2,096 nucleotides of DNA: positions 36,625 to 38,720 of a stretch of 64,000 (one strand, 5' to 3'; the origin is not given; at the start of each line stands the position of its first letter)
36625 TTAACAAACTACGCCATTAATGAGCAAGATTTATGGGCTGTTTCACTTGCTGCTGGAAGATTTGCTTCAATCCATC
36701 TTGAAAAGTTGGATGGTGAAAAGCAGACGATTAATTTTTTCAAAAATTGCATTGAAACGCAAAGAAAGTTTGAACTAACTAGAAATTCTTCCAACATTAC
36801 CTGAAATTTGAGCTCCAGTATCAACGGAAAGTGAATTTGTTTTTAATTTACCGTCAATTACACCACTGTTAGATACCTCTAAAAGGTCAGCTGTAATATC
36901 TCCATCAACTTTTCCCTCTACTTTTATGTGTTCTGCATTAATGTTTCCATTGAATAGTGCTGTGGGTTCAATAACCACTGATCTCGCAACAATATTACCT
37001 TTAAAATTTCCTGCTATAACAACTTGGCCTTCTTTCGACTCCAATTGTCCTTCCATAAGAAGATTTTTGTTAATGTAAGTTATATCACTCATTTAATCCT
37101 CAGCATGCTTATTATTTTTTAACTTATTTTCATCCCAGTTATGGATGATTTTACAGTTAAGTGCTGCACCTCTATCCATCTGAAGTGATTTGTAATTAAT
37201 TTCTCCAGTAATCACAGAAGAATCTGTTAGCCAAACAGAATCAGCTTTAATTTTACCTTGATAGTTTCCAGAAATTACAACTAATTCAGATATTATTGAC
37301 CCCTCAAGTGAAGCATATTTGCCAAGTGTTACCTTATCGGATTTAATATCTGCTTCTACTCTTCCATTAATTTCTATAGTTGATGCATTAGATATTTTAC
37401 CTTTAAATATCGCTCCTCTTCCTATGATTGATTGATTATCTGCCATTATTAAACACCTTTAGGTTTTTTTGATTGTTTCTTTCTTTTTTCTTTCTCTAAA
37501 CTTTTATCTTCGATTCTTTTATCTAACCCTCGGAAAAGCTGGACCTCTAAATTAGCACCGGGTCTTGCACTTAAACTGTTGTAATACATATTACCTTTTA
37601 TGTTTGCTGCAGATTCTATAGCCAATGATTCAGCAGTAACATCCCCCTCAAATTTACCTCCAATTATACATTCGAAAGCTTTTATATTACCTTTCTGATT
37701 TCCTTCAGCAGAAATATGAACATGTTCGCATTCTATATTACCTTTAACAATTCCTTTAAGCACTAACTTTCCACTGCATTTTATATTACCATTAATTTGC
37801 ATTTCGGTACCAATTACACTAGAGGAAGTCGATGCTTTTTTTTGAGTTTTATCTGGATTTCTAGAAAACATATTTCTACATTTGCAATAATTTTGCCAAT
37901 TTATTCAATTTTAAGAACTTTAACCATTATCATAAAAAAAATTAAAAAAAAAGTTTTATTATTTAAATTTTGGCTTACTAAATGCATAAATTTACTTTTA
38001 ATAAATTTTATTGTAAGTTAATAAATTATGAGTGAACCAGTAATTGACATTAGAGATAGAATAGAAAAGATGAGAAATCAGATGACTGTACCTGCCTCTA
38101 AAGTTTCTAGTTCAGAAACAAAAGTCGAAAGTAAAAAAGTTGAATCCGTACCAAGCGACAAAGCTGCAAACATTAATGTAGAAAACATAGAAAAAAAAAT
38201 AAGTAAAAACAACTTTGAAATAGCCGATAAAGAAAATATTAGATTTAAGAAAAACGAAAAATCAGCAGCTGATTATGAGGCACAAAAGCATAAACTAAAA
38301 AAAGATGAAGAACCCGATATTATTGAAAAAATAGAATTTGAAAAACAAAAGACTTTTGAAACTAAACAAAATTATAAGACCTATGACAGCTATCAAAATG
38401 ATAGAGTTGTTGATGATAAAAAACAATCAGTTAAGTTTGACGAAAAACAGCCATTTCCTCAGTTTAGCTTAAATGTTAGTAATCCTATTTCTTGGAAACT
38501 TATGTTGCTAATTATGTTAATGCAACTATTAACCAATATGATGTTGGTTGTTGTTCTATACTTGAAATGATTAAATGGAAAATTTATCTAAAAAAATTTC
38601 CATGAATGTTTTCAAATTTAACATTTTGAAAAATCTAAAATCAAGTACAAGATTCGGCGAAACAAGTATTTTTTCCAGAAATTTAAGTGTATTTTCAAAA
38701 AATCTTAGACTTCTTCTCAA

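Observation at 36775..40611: Three tandem bactofilin paralogs divergent from a tail-anchored protein / M23 endopeptidase / SLT lytic transglycosylase unit, possibly a sigma-54-wired cell-shape module beside the flagellar genes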

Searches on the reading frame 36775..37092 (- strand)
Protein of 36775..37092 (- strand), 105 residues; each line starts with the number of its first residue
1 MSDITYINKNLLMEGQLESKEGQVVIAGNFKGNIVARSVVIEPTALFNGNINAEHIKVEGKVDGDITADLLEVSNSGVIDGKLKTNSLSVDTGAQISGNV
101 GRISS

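Call 3: search_protein_families(library=pfam, proteins=[window:36775-37092:-], max_evalue=0.01)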
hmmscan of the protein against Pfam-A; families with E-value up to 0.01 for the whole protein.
window:36775-37092:- (105 aa): 2 families
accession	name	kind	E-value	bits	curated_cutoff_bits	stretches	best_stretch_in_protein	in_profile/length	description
PF04519.19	Bactofilin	-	8.2e-23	80.9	27.9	1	5-100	1-97/98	Polymer-forming cytoskeletal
PF18715.7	Phage_spike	-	0.003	17.9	28.2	0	81-100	24-43/53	Phage spike trimer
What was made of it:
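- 36775..37092 (-): bacC, bactofilin paralogue (105 aa). No N-terminal membrane-targeting peptide. PF04519 E 8e-23 (call 3).
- Checked: Pfam (call 3): Bactofilin PF04519 in 36775-37092, 37093-37446 and 37449-37871, all on the minus strand (E 8e-23, 6e-21, 3e-21).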

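Call 24: search_protein_families(library=ncbifam, proteins=[window:36775-37092:-], max_evalue=0.01)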
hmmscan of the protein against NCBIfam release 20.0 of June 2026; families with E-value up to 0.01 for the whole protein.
window:36775-37092:- (105 aa): 0 families

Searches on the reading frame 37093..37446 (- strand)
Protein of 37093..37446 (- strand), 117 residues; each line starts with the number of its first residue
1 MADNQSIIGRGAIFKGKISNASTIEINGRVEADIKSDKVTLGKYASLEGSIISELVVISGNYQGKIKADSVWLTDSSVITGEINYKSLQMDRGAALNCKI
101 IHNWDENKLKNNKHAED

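Call 3: search_protein_families(library=pfam, proteins=[window:37093-37446:-], max_evalue=0.01)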
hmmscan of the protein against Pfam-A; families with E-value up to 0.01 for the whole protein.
window:37093-37446:- (117 aa): 1 family
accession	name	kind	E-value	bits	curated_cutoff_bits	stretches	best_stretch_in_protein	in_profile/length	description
PF04519.19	Bactofilin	-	6.3e-21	74.9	27.9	1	6-99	1-96/98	Polymer-forming cytoskeletal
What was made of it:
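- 37093..37446 (-): bacB, bactofilin paralogue (117 aa) with an acidic C-terminal tail. The most conserved protein of the module. PF04519 E 6e-21 (call 3).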

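Call 24: search_protein_families(library=ncbifam, proteins=[window:37093-37446:-], max_evalue=0.01)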
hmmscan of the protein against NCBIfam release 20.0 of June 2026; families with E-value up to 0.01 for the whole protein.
window:37093-37446:- (117 aa): 0 families

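Call 61: find_homologous_proteins(query=window:37093-37446:-, max_evalue=0.00001)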
Query window:37093-37446:- (117 aa): 861 proteins with E <= 0.00001 among 866 candidates; the best 120 are listed.
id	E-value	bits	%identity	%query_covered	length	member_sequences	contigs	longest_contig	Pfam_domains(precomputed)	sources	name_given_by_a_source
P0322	2.6e-66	239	98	100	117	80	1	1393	PF04519.20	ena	-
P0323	6.2e-66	237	97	100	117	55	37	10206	PF04519.20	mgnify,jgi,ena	mgnify:FL=1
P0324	3.3e-65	235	97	100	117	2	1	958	PF04519.20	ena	-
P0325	4.9e-65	234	97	100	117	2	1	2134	PF04519.20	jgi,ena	-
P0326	6.9e-65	234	96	100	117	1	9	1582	PF04519.20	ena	-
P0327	9.2e-65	234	95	100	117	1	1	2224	PF04519.20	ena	-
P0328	1.4e-64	233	95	100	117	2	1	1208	PF04519.20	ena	-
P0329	1.8e-63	229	96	97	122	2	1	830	PF04519.20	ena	-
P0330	2.6e-63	229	95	100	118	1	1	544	PF04519.20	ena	-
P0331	2.2e-62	226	95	97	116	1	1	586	PF04519.20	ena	-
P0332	4.4e-62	225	93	100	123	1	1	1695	PF04519.20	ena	-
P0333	4.4e-62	225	93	100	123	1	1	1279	PF04519.20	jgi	-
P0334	8.3e-62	224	95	97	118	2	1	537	PF04519.20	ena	-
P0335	1.9e-61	223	91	100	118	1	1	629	PF04519.20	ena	-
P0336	2.3e-61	223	95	97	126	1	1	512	PF04519.20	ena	-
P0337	4.5e-61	222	95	97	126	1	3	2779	PF04519.20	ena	-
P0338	4.7e-61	222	95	97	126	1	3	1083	PF04519.20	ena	-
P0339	4.7e-61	222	95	97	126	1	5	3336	PF04519.20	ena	-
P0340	9.8e-61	221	94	97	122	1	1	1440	PF04519.20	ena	-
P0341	1.2e-60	220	93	100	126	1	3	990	PF04519.20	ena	-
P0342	1.4e-60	220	92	99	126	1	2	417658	PF04519.20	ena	-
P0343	1.7e-60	220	94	97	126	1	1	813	PF04519.20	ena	-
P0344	2.0e-60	220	94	97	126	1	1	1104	PF04519.20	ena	-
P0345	2.1e-60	219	94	97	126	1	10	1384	PF04519.20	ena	-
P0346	2.1e-60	219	95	91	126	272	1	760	PF04519.20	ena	-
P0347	2.1e-60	219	94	97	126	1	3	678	PF04519.20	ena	-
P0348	2.2e-60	219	91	99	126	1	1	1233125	PF04519.20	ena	-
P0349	2.2e-60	219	94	97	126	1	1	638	PF04519.20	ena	-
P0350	2.2e-60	219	94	97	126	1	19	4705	PF04519.20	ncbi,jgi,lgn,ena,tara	tara:strand:- start:440 stop:820 length:381 start_codon:yes stop_codon:yes gene_type:complete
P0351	2.2e-60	219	94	97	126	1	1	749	PF04519.20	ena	-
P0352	2.2e-60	219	94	97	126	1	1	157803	PF04519.20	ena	-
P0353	2.2e-60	219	94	97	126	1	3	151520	PF04519.20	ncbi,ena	-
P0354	2.3e-60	219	94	97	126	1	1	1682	PF04519.20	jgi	jgi:cytoskeletal protein CcmA (bactofilin family)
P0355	2.3e-60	219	94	97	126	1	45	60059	PF04519.20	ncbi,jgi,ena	jgi:cytoskeletal protein CcmA (bactofilin family)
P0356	2.3e-60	219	94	97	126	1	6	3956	PF04519.20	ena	-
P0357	2.3e-60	219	94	97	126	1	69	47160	PF04519.20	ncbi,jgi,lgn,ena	jgi:cytoskeletal protein CcmA (bactofilin family)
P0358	2.4e-60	219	94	97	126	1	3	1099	PF04519.20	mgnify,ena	mgnify:FL=1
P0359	2.4e-60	219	94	97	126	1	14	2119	PF04519.20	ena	-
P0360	2.6e-60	219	94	97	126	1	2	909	PF04519.20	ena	-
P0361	2.7e-60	219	92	98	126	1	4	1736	PF04519.20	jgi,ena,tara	tara:strand:+ start:461 stop:841 length:381 start_codon:yes stop_codon:yes gene_type:complete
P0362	2.7e-60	219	94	97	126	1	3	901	PF04519.20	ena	-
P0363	2.8e-60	219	94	97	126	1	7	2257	PF04519.20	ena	-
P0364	2.8e-60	219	94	97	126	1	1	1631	PF04519.20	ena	-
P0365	2.8e-60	219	94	97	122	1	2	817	PF04519.20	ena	-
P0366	2.8e-60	219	94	97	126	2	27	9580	PF04519.20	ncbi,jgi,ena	jgi:cytoskeletal protein CcmA (bactofilin family)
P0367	2.8e-60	219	94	97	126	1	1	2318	PF04519.20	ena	-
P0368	2.9e-60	219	94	97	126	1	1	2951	PF04519.20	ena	-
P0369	2.9e-60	219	94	97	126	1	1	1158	PF04519.20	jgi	jgi:cytoskeletal protein CcmA (bactofilin family)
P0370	2.9e-60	219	94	97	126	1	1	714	PF04519.20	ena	-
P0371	3.0e-60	219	94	97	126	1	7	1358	PF04519.20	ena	-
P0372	3.0e-60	219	94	97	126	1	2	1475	PF04519.20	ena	-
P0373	3.1e-60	219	94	97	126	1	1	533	PF04519.20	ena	-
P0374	3.1e-60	219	94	97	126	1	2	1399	PF04519.20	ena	-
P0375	3.1e-60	219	94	97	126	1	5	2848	PF04519.20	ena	-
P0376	3.1e-60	219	94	97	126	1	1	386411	PF04519.20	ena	-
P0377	3.1e-60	219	94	97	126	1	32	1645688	PF04519.20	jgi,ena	jgi:cytoskeletal protein CcmA (bactofilin family)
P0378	3.1e-60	219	94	97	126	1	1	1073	PF04519.20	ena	-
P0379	3.1e-60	219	94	97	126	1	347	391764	PF04519.20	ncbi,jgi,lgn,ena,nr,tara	ncbi:polymer-forming cytoskeletal protein [Alphaproteobacteria bacterium]|jgi:cytoskeletal protein C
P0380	3.1e-60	219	94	97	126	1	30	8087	PF04519.20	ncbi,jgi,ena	jgi:cytoskeletal protein CcmA (bactofilin family)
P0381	3.3e-60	219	94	97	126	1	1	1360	PF04519.20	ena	-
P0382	3.4e-60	219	94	97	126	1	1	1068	PF04519.20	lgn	-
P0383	3.6e-60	219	92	97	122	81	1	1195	PF04519.20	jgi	-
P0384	3.7e-60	219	94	97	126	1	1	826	PF04519.20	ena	-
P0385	3.7e-60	219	94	97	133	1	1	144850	PF04519.20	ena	-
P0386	3.8e-60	219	93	97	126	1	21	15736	PF04519.20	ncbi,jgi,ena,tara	tara:strand:+ start:2306 stop:2686 length:381 start_codon:yes stop_codon:yes gene_type:complete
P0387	3.9e-60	219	94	97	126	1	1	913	PF04519.20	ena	-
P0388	3.9e-60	219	93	97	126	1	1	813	PF04519.20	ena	-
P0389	3.9e-60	219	94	97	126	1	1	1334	PF04519.20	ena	-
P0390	4.1e-60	219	94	97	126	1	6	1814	PF04519.20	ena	-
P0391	4.1e-60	219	94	97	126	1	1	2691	PF04519.20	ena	-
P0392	4.1e-60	219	94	97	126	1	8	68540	PF04519.20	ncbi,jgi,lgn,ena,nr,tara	ncbi:MAG: cell shape determination protein CcmA [Rickettsiales bacterium]|nr:cell shape determinatio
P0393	4.1e-60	219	94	97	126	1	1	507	PF04519.20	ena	-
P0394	4.3e-60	218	94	97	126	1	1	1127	PF04519.20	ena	-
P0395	4.6e-60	218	94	97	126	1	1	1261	PF04519.20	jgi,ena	-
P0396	4.9e-60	218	94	97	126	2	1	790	PF04519.20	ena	-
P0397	4.9e-60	218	94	97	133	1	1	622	PF04519.20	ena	-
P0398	5.0e-60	218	93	97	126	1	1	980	PF04519.20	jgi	-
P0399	5.5e-60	218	94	97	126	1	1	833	PF04519.20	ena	-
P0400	5.7e-60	218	91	97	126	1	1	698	PF04519.20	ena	-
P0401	5.9e-60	218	94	97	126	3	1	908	PF04519.20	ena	-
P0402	6.0e-60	218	93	97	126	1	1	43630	PF04519.20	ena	-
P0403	6.8e-60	218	93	97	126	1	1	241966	PF04519.20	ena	-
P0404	6.8e-60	218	93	97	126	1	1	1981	PF04519.20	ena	-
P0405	6.9e-60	218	93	97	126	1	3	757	PF04519.20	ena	-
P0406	7.1e-60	218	93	97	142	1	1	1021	PF04519.20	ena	-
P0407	7.1e-60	218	89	100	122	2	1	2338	PF04519.20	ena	-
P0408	7.6e-60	218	93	97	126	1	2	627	PF04519.20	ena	-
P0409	7.7e-60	218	93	97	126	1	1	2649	PF04519.20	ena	-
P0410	7.7e-60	218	94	97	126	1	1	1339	PF04519.20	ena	-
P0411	8.1e-60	218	92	97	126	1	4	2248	PF04519.20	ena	-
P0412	8.7e-60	218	93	97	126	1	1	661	PF04519.20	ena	-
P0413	9.6e-60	217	93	97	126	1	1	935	PF04519.20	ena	-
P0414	9.8e-60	217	92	97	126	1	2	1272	PF04519.20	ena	-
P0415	9.8e-60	217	93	97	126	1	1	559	PF04519.20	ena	-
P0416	9.9e-60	217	93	97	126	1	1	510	PF04519.20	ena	-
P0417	1.0e-59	217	93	97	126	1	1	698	PF04519.20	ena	-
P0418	1.0e-59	217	93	97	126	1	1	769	PF04519.20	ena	-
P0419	1.1e-59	217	93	97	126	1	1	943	PF04519.20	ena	-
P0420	1.3e-59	217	93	97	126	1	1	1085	PF04519.20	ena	-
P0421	1.3e-59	217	92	97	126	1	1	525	PF04519.20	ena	-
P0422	1.4e-59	217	93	97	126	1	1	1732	PF04519.20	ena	-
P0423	1.4e-59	217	92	97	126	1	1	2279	PF04519.20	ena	-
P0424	1.4e-59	217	88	100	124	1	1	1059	PF04519.20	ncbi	-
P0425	1.5e-59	217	88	100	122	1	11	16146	PF04519.20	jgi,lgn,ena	jgi:cytoskeletal protein CcmA (bactofilin family)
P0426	1.5e-59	217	92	97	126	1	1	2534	PF04519.20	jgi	jgi:cytoskeletal protein CcmA (bactofilin family)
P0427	1.7e-59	217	93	97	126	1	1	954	PF04519.20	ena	-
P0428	1.7e-59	217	93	97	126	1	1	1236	PF04519.20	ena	-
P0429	1.7e-59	217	93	97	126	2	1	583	PF04519.20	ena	-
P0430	1.7e-59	217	93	97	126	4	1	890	PF04519.20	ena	-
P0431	1.7e-59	217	93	97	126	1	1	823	PF04519.20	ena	-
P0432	1.8e-59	216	92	97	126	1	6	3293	PF04519.20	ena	-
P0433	1.9e-59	216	92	97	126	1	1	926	PF04519.20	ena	-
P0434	1.9e-59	216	95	94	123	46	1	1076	PF04519.20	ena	-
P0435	1.9e-59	216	95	91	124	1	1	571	PF04519.20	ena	-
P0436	2.0e-59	216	92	97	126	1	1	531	PF04519.20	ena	-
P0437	2.0e-59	216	93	97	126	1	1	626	PF04519.20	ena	-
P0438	2.0e-59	216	93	97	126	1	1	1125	PF04519.20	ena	-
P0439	2.0e-59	216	93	97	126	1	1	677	PF04519.20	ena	-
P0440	2.1e-59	216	93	97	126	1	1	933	PF04519.20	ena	-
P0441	2.3e-59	216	93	97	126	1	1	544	PF04519.20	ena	-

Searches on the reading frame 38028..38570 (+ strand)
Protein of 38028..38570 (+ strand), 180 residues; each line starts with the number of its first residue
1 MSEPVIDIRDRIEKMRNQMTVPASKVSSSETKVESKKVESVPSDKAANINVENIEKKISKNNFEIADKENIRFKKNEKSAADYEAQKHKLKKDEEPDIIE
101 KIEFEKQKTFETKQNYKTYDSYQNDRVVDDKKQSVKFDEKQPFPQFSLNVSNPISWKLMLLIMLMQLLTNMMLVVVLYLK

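Call 3: search_protein_families(library=pfam, proteins=[window:38028-38570:+], max_evalue=0.01)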
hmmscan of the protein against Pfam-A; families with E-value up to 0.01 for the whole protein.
window:38028-38570:+ (180 aa): 0 families

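Call 24: search_protein_families(library=ncbifam, proteins=[window:38028-38570:+], max_evalue=0.01)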
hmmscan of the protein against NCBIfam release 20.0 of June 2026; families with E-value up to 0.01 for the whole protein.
window:38028-38570:+ (180 aa): 0 families

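Call 35: find_homologous_proteins(query=window:38028-38570:+, max_evalue=0.001)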
Query window:38028-38570:+ (180 aa): 474 proteins with E <= 0.001 among 531 candidates; the best 120 are listed.
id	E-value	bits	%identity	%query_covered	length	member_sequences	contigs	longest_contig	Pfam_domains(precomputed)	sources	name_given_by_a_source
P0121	3.2e-105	367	100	100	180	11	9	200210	-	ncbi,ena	-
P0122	3.1e-97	341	94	100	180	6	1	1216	-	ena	-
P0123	1.5e-94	333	91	100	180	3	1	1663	-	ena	-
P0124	1.1e-90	320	88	100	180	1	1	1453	-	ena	-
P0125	1.4e-87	310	87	100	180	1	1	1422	-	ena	-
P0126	4.0e-87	308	87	100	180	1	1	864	-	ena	-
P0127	4.6e-86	305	84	100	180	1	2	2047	-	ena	-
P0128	1.5e-85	303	86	100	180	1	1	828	-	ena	-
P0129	2.2e-85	303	84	100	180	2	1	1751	-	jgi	-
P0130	2.3e-85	303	83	100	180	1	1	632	-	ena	-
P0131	3.2e-85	302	86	100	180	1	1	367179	-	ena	-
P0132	9.0e-85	301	84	100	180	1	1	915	-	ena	-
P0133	1.6e-84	300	85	100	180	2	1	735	-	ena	-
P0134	1.8e-84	300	84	100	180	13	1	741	-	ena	-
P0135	3.0e-84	299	83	100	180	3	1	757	-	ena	-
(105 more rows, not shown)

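Call 36: find_encoding_contigs(protein=P0121, flank=3000, max_places=4)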
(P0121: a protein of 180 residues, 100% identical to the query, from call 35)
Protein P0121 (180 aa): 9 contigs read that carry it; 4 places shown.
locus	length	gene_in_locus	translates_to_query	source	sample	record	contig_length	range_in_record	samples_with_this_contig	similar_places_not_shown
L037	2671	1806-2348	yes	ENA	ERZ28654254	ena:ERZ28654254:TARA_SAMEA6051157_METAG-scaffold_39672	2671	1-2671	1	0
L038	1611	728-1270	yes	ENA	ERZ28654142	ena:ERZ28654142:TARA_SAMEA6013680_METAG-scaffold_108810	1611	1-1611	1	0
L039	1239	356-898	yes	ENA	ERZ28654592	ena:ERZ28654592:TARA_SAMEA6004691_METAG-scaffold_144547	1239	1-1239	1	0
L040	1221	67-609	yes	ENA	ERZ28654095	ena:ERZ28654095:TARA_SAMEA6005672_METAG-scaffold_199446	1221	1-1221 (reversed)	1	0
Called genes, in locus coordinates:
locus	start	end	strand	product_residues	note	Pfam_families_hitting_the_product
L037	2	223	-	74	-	?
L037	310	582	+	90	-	-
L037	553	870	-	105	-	-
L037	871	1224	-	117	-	PF04519:Bactofilin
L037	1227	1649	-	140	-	PF04519:Bactofilin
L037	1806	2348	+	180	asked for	-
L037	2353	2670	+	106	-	?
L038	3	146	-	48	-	?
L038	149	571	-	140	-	PF04519:Bactofilin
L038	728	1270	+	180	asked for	-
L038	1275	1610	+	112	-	?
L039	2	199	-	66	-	?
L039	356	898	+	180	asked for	-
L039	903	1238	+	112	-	?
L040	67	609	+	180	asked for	-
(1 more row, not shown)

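Call 49: search_protein_families(library=pfam, proteins=[window:38028-38570:+], max_evalue=1)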
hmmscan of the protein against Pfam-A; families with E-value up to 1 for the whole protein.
window:38028-38570:+ (180 aa): 0 families
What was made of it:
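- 38028..38570 (+): TA180: tail-anchored membrane protein. It has a conserved N-terminal helix motif (M-S/A-E-x-V/I-I-D-I-R-D/E-R-I-E-x-M-R), a variable K/E/N/S-rich linker, and a conserved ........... motif plus C-terminal TM helix. Candidate adaptor. No Pfam or NCBIfam family (calls 3, 24, 49).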
